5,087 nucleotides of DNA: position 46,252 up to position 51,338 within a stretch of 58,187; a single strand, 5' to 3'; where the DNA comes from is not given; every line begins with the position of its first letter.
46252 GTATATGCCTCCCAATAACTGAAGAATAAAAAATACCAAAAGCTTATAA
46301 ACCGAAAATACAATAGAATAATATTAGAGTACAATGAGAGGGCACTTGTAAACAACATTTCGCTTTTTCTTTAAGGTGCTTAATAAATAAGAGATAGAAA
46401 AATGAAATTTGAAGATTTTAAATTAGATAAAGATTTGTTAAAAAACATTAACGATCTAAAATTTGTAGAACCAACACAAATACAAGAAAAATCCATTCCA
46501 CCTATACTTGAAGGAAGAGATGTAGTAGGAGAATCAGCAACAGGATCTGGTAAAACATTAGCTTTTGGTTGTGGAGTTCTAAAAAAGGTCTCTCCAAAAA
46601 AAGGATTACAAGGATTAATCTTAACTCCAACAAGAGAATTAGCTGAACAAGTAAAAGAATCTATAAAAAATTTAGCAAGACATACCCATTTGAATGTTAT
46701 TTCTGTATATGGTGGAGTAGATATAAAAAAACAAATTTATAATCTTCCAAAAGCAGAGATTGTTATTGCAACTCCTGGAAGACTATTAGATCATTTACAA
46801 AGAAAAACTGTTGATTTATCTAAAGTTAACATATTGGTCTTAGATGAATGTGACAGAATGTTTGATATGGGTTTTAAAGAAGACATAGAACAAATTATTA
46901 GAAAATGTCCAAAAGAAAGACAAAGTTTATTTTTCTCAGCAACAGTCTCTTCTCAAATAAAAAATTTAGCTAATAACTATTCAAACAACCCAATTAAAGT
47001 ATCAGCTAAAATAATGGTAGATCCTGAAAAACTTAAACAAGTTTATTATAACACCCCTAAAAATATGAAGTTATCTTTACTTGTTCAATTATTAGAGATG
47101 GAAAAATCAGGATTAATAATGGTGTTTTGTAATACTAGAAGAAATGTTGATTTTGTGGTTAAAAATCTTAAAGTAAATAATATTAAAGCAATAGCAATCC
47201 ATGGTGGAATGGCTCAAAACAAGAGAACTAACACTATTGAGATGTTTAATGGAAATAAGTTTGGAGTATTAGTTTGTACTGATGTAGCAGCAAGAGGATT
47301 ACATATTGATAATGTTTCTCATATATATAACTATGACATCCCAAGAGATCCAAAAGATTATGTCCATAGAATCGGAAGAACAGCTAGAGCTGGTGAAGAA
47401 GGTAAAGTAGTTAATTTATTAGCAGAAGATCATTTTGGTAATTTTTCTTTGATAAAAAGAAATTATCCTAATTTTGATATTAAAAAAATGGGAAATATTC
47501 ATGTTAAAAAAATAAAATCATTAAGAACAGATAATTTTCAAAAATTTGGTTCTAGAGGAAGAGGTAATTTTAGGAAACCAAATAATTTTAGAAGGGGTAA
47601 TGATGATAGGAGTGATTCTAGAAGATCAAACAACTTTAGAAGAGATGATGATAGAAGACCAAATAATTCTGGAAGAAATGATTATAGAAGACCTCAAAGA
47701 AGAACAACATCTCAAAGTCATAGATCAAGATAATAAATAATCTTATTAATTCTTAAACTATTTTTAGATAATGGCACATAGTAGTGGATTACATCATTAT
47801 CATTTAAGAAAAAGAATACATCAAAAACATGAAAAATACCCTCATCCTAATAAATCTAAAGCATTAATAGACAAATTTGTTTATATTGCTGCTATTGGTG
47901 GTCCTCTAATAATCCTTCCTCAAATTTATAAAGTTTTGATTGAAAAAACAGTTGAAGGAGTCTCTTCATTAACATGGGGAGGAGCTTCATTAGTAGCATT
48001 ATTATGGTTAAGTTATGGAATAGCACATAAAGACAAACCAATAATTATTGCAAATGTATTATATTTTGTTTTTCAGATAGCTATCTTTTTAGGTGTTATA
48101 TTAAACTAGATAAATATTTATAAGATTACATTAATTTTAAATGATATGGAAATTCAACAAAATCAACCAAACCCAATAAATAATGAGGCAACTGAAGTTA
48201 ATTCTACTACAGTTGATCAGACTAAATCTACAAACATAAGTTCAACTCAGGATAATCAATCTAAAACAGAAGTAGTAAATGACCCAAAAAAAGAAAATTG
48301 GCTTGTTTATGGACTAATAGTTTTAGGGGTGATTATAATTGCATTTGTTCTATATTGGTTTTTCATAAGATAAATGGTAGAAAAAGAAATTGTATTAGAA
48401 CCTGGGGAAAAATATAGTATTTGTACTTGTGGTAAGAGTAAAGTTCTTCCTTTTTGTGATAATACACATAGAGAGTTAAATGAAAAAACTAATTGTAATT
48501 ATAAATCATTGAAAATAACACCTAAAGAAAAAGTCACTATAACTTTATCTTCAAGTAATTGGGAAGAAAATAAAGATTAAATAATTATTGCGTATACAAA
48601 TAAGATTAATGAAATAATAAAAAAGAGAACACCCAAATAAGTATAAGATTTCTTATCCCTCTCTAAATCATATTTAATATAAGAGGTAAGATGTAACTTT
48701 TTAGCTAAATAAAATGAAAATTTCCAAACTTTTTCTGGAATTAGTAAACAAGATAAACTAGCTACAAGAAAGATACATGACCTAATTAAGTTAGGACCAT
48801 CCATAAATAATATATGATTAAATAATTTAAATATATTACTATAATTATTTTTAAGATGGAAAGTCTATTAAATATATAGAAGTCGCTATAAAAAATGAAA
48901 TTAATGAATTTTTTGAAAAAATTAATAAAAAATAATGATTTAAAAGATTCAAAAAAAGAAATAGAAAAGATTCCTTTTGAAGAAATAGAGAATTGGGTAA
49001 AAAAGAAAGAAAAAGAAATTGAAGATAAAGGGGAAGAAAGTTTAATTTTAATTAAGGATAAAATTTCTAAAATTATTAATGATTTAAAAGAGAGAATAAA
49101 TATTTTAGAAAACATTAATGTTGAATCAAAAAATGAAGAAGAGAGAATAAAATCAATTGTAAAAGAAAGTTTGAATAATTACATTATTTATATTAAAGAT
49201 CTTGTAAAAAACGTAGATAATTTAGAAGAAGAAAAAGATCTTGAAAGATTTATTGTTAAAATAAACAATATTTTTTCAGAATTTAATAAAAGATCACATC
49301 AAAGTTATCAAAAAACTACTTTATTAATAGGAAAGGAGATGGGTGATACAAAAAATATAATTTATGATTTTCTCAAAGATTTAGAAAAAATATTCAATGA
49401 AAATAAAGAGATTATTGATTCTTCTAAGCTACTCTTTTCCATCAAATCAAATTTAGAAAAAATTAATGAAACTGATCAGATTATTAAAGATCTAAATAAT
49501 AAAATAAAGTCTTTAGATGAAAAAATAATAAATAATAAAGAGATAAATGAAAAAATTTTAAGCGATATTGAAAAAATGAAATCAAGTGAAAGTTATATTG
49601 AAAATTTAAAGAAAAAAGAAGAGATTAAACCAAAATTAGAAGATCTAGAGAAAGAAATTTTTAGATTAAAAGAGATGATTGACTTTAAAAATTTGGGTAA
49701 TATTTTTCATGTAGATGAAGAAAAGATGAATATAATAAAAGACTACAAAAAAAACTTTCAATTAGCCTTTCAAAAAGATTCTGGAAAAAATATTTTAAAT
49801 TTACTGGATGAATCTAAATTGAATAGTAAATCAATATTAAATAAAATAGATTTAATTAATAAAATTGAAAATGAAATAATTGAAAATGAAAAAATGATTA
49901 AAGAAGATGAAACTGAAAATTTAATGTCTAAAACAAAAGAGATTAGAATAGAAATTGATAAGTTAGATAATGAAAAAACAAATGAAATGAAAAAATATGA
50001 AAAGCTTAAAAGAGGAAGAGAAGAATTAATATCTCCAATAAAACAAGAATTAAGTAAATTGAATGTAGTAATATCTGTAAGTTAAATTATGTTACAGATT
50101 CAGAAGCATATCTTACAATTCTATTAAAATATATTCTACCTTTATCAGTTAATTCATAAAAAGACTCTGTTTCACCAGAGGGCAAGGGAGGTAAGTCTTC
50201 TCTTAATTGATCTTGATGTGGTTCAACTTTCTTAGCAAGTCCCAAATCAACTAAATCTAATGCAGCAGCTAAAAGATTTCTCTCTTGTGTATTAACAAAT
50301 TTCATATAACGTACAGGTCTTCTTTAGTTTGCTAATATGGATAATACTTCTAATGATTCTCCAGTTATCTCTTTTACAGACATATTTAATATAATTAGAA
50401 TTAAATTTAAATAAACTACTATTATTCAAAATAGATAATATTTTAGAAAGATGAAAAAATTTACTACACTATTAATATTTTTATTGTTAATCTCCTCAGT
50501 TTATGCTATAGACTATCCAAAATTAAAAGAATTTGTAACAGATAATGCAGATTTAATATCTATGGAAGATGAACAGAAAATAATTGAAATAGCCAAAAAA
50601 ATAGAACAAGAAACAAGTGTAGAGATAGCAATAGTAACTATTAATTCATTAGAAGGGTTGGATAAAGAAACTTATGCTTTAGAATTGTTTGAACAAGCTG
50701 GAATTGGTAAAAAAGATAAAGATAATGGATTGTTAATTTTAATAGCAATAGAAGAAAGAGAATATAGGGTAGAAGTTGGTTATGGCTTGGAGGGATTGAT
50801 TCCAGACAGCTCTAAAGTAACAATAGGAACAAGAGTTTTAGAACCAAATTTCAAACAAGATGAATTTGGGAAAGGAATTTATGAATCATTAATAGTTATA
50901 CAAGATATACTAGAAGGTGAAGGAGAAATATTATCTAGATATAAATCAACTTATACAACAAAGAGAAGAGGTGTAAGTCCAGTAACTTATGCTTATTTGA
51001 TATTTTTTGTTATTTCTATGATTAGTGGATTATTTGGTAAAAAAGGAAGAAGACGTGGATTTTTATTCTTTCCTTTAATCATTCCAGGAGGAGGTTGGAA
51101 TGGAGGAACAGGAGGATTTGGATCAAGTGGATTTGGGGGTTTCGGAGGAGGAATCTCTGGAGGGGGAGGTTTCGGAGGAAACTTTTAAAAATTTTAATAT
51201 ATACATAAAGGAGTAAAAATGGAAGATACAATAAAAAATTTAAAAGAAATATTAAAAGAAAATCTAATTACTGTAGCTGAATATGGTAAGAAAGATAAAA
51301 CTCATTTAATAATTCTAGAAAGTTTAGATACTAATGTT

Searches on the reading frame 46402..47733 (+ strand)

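Call 33: search_protein_families(library=pfam, proteins=[window:46402-47733:+], max_evalue=0.01)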
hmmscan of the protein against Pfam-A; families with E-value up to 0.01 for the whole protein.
window:46402-47733:+ (443 aa): 6 families
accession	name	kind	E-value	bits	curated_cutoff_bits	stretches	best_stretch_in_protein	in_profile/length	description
PF00270.35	DEAD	-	5.7e-51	173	26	1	25-188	1-166/167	DEAD/DEAH box helicase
PF00271.37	Helicase_C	-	2.5e-32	111.8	23.5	1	223-331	2-110/110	Helicase conserved C-terminal domain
PF04851.21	ResIII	-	8.5e-11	42.5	22.5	1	40-182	25-162/164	Type III restriction enzyme, res subunit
PF18766.7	SWI2_SNF2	-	0.0056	16.8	26.7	0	47-168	27-145/221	SWI2/SNF2 ATPase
PF24015.1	DUF7329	-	0.0085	16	27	0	169-286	110-224/242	Family of unknown function (DUF7329)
PF07652.20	Flavi_DEAD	-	0.0095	16.4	21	0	47-100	13-65/148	Flavivirus DEAD domain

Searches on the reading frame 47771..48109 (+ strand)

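Call 73: search_protein_families(library=pfam, proteins=[window:47771-48109:+], max_evalue=0.01)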
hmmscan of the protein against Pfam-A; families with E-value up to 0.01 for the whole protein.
window:47771-48109:+ (112 aa): 2 families
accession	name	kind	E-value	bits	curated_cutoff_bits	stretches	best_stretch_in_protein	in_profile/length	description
PF03083.21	MtN3_slv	-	1.6e-08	34.9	23.7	1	49-104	19-74/87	Sugar efflux transporter for intercellular exchange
PF04193.19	PQ-loop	-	0.0014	18.8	22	1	38-89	7-58/61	PQ loop repeat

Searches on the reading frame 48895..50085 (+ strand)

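Call 33: search_protein_families(library=pfam, proteins=[window:48895-50085:+], max_evalue=0.01)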
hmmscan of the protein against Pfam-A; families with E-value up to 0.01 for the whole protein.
window:48895-50085:+ (396 aa): 1 family
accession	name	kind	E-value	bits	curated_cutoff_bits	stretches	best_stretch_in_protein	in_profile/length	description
PF07303.18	Occludin_ELL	-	0.0093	17.2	31.2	1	188-255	29-96/101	Occludin homology domain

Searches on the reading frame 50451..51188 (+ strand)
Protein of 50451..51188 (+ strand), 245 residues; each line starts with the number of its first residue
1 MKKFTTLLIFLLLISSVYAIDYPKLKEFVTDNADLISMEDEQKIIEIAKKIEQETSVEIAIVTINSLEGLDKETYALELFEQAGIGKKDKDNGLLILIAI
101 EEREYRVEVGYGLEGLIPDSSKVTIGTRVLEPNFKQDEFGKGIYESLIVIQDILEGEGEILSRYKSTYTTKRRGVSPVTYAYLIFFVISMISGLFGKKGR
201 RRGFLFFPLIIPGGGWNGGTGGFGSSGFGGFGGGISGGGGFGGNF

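Call 33: search_protein_families(library=pfam, proteins=[window:50451-51188:+], max_evalue=0.01)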
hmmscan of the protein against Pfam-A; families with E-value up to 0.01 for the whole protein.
window:50451-51188:+ (245 aa): 1 family
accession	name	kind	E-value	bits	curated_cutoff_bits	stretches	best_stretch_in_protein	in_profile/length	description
PF04536.20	TPM_phosphatase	-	6.2e-36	123.6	22.1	1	29-146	1-118/125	TPM domain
